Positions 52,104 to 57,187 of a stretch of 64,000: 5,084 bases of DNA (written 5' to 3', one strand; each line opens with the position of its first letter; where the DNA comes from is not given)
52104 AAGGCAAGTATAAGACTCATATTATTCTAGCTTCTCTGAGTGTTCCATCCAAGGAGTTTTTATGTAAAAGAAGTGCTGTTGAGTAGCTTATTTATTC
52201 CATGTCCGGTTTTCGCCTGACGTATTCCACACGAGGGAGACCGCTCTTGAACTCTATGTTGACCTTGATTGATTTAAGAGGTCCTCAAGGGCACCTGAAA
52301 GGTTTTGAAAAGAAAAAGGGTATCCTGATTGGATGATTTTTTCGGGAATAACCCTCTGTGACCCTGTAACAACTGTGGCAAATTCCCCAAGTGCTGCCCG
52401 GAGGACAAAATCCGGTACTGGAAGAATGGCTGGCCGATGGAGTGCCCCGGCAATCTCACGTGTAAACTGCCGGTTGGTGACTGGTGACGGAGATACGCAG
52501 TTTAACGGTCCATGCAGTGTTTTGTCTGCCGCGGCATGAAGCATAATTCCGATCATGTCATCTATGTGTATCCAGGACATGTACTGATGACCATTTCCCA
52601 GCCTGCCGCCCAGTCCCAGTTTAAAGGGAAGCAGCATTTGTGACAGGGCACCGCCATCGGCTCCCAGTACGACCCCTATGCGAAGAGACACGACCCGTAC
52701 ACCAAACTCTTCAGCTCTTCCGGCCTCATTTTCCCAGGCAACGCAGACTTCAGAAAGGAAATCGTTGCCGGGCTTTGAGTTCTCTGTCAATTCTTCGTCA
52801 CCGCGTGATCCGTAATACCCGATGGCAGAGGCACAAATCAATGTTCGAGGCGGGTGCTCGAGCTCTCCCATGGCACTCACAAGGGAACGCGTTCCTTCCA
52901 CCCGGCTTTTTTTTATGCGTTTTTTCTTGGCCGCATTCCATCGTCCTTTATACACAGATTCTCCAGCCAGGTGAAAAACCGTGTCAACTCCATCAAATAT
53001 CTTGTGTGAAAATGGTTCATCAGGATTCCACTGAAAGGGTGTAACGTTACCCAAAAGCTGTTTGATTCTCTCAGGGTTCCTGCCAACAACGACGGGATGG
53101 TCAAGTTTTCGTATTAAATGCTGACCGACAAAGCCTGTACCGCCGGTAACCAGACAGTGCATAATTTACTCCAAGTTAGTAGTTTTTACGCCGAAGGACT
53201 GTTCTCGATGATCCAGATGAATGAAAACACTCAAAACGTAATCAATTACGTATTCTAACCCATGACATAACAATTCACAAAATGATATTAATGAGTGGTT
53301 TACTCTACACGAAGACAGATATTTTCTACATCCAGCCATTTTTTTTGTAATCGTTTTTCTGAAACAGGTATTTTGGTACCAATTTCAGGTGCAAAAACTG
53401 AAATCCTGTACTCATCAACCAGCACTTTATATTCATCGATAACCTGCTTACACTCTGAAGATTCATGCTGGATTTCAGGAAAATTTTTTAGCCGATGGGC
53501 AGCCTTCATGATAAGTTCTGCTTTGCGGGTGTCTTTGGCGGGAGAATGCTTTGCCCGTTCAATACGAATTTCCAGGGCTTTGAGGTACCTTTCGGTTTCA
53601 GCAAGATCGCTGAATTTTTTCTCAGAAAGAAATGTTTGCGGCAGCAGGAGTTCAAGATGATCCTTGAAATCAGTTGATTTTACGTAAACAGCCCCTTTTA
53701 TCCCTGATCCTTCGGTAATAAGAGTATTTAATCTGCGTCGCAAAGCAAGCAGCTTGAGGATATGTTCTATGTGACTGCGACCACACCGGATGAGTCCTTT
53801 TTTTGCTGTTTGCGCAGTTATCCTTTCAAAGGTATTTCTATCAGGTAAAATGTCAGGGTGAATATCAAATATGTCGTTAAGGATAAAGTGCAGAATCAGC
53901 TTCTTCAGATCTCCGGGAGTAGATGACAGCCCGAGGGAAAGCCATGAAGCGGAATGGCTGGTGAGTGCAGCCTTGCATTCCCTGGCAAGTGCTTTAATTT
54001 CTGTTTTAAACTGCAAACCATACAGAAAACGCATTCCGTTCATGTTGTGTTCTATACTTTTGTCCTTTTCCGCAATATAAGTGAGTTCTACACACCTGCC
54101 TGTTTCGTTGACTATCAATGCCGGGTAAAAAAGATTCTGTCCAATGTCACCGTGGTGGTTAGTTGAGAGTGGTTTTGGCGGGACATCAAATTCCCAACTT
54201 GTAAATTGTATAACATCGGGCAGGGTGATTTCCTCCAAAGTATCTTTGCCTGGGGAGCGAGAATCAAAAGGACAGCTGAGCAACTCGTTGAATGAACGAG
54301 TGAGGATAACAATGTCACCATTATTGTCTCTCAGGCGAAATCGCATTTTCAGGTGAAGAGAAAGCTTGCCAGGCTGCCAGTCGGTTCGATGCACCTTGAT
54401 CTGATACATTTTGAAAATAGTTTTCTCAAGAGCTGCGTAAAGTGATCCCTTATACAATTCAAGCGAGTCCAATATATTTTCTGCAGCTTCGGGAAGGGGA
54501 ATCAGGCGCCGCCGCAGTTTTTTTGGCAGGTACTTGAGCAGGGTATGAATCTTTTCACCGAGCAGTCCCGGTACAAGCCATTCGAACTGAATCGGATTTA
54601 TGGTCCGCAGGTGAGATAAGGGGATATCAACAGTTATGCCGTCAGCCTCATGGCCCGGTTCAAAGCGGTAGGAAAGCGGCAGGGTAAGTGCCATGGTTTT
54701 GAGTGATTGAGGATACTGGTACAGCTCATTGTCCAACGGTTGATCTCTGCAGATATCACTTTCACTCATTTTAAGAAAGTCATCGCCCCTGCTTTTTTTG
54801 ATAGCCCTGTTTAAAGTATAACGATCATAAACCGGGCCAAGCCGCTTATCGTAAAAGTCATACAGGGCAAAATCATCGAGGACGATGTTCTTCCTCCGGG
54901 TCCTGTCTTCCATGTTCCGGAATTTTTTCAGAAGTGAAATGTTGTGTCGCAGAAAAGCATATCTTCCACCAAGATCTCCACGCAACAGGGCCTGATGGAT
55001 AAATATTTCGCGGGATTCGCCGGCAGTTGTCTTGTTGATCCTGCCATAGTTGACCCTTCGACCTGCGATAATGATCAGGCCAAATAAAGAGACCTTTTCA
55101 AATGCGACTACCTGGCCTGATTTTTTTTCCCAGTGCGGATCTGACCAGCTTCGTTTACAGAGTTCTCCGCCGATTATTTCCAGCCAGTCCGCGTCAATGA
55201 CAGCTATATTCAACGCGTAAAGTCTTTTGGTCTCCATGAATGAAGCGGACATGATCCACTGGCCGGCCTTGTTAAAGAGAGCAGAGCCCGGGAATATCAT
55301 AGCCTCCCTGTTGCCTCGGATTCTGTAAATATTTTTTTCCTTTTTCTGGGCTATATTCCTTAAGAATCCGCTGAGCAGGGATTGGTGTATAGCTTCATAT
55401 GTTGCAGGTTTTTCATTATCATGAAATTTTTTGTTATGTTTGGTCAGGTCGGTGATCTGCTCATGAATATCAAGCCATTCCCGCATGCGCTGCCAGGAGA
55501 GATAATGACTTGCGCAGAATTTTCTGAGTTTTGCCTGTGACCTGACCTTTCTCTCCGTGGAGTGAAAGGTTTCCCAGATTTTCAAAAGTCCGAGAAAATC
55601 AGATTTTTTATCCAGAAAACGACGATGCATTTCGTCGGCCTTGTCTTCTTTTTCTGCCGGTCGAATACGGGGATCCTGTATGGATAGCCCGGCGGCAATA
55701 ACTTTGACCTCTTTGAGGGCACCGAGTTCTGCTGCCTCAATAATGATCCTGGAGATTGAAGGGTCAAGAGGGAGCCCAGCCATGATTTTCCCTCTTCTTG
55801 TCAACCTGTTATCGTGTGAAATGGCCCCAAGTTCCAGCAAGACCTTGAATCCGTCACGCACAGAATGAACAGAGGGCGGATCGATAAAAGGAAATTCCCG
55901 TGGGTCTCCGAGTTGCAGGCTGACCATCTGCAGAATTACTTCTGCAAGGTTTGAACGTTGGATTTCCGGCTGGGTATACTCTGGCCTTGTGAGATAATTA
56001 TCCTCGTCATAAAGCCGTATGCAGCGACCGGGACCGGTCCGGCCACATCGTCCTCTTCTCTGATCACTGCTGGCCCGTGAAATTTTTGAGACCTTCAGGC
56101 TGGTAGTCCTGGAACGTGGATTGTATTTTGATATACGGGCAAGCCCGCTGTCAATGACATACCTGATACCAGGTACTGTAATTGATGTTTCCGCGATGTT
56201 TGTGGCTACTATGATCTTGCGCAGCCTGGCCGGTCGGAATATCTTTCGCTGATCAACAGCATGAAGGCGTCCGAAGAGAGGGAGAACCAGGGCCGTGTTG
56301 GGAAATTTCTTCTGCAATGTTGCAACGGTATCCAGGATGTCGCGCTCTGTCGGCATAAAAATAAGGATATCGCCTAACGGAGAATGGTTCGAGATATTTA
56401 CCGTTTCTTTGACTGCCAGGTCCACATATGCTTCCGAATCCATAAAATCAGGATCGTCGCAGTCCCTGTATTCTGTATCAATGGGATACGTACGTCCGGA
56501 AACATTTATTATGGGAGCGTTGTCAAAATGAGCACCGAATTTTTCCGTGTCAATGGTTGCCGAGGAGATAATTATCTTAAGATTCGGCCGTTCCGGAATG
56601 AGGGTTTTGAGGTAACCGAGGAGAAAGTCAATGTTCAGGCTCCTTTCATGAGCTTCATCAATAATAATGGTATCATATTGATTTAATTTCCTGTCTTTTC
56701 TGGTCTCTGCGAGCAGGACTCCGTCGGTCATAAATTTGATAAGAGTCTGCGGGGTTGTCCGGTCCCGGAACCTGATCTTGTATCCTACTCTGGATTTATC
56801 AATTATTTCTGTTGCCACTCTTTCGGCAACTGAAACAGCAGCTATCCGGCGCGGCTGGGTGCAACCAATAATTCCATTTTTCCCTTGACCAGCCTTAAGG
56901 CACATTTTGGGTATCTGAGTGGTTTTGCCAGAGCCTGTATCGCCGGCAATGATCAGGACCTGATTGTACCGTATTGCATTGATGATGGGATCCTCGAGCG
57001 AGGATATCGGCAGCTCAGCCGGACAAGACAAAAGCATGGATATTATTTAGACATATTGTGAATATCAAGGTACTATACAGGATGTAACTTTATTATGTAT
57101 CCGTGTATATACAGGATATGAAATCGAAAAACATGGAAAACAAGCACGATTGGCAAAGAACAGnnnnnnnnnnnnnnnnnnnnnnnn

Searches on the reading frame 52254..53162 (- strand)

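Call 33: search_protein_families(library=pfam, proteins=[window:52254-53162:-], max_evalue=0.0001)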
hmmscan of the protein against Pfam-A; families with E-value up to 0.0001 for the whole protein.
window:52254-53162:- (302 aa): 5 families
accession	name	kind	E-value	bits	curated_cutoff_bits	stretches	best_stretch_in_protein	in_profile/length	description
PF01370.27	Epimerase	-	6.7e-20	72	20.9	1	4-213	2-227/240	NAD dependent epimerase/dehydratase family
PF08338.16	DUF1731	-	2e-17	63.1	27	1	249-295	1-47/47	Domain of unknown function (DUF1731)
PF16363.11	GDP_Man_Dehyd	-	2.1e-07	31.2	27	0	4-129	1-145/332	GDP-mannose 4,6 dehydratase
PF01073.25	3Beta_HSD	-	5e-06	26.2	22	0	4-20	1-17/280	3-beta hydroxysteroid dehydrogenase/isomerase family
PF13460.12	NAD_binding_10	-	5.2e-06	26.9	27.2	1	7-121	1-106/184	NAD(P)H-binding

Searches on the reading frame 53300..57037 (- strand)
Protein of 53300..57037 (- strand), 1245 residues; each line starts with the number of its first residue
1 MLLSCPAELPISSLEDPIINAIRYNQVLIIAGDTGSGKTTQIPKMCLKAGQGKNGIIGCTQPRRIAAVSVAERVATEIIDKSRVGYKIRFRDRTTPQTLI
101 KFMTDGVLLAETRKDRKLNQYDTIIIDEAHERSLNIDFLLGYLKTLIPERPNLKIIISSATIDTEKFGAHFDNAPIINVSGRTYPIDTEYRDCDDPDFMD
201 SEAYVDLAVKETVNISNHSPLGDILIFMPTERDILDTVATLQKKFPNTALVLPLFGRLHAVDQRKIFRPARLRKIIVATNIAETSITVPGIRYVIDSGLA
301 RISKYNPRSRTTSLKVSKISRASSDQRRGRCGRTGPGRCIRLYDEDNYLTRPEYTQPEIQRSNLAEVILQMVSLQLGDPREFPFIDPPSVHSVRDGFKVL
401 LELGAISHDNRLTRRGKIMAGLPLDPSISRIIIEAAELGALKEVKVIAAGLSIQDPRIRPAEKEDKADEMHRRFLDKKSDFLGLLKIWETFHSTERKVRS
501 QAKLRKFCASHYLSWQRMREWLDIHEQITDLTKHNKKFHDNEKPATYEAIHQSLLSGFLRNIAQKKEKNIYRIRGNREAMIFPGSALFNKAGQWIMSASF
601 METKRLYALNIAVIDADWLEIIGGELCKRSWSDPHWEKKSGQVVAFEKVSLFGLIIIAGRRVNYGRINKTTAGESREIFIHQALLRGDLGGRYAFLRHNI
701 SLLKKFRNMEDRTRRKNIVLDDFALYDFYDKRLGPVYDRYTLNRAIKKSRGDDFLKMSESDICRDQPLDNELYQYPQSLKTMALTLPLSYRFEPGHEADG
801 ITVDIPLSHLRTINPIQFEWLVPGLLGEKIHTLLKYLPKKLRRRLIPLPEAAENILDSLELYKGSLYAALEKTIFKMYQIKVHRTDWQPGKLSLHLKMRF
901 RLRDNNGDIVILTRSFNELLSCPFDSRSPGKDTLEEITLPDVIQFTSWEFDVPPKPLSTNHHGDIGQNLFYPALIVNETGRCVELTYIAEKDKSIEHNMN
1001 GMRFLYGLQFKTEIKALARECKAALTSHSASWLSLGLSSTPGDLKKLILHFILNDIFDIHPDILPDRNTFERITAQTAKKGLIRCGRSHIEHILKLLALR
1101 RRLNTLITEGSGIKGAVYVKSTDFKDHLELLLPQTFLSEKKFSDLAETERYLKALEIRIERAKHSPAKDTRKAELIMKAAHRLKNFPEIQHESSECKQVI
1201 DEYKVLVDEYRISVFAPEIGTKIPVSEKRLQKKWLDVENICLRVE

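Call 33: search_protein_families(library=pfam, proteins=[window:53300-57037:-], max_evalue=0.0001)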
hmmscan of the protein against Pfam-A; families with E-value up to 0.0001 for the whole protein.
window:53300-57037:- (1245 aa): 6 families
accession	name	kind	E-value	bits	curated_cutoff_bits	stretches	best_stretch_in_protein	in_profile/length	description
PF11898.13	DUF3418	-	9.5e-137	457.6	25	1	639-1234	1-580/582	Domain of unknown function (DUF3418)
PF07717.22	OB_NTP_bind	-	2.8e-14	53.5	29.5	1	550-624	1-81/83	Oligonucleotide/oligosaccharide-binding (OB)-fold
PF00271.37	Helicase_C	-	8e-11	42.6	23.5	1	217-335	11-110/110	Helicase conserved C-terminal domain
PF13245.12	AAA_19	-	6.5e-08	33.3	25.1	1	19-133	5-103/134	AAA domain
PF00270.35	DEAD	-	1.4e-07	31.9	26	1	18-163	7-161/167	DEAD/DEAH box helicase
PF21010.2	HA2_C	-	1.2e-06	29.4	21.3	1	425-482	1-75/77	Helicase associated domain (HA2), ratchet-like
